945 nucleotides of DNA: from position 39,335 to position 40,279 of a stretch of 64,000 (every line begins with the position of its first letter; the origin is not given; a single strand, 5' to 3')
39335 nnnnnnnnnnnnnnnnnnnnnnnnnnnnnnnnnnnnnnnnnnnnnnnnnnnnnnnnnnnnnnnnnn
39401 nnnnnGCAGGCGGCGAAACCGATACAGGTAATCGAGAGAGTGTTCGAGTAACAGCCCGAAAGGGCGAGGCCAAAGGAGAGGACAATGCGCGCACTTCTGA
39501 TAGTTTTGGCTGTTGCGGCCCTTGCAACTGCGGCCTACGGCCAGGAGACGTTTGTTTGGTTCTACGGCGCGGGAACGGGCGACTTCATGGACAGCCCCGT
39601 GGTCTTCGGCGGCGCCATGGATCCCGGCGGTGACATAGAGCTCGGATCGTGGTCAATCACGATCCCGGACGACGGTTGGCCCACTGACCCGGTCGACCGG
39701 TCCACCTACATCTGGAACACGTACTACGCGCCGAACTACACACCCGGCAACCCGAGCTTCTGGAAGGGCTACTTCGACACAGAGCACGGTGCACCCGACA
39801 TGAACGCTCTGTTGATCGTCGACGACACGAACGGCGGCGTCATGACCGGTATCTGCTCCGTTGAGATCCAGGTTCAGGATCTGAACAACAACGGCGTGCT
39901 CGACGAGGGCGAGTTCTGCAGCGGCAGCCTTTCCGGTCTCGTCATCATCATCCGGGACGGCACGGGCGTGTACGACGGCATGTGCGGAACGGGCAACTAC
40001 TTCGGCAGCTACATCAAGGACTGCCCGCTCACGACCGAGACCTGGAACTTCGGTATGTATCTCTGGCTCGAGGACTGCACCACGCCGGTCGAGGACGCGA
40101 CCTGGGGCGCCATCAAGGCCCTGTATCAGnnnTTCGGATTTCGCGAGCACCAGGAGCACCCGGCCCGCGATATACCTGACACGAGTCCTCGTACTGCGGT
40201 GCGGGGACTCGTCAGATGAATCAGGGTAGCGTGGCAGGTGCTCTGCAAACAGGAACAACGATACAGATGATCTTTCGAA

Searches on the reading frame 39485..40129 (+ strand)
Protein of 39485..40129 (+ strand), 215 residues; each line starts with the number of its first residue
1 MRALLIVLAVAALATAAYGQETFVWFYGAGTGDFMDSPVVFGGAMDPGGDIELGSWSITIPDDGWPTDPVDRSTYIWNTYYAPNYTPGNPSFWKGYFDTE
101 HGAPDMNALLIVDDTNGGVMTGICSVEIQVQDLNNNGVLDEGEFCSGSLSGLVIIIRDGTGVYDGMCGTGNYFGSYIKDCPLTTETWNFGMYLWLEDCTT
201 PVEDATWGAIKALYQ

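Call 14: search_protein_families(library=pfam, proteins=[window:39485-40129:+], max_evalue=0.01)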
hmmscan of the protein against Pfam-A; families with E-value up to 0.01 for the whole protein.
window:39485-40129:+ (215 aa): 0 families

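Call 37: search_protein_families(library=ncbifam, proteins=[window:39485-40129:+], max_evalue=1)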
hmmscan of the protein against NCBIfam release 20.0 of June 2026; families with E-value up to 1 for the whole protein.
window:39485-40129:+ (215 aa): 0 families

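Call 54: find_homologous_proteins(query=window:39485-40129:+, max_evalue=0.001)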
Query window:39485-40129:+ (215 aa): 82 proteins with E <= 0.001 among 331 candidates.
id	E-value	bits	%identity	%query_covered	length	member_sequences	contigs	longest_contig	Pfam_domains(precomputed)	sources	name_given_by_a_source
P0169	2.7e-135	467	93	100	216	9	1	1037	-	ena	-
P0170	3.9e-133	460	91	100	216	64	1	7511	-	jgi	jgi:hypothetical protein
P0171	2.0e-124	432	87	100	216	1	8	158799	-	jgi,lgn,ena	-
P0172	3.4e-124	431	85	100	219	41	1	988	-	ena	-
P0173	7.3e-124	430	84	100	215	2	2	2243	-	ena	-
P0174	6.7e-123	427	86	100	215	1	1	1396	-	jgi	jgi:hypothetical protein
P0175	7.9e-123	427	83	100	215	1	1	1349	-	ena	-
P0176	1.3e-122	426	85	100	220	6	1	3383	-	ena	-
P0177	1.4e-122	426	84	100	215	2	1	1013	-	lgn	-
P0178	3.1e-122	425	83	100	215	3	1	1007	-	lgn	-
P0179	5.1e-122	424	85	100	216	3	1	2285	-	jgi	jgi:hypothetical protein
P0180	2.0e-121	422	86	100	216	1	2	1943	-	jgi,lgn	jgi:hypothetical protein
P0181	2.7e-121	422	83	100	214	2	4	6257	-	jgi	jgi:hypothetical protein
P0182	2.7e-121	421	85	100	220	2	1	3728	-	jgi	-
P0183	3.2e-118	411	82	100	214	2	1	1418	-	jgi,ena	-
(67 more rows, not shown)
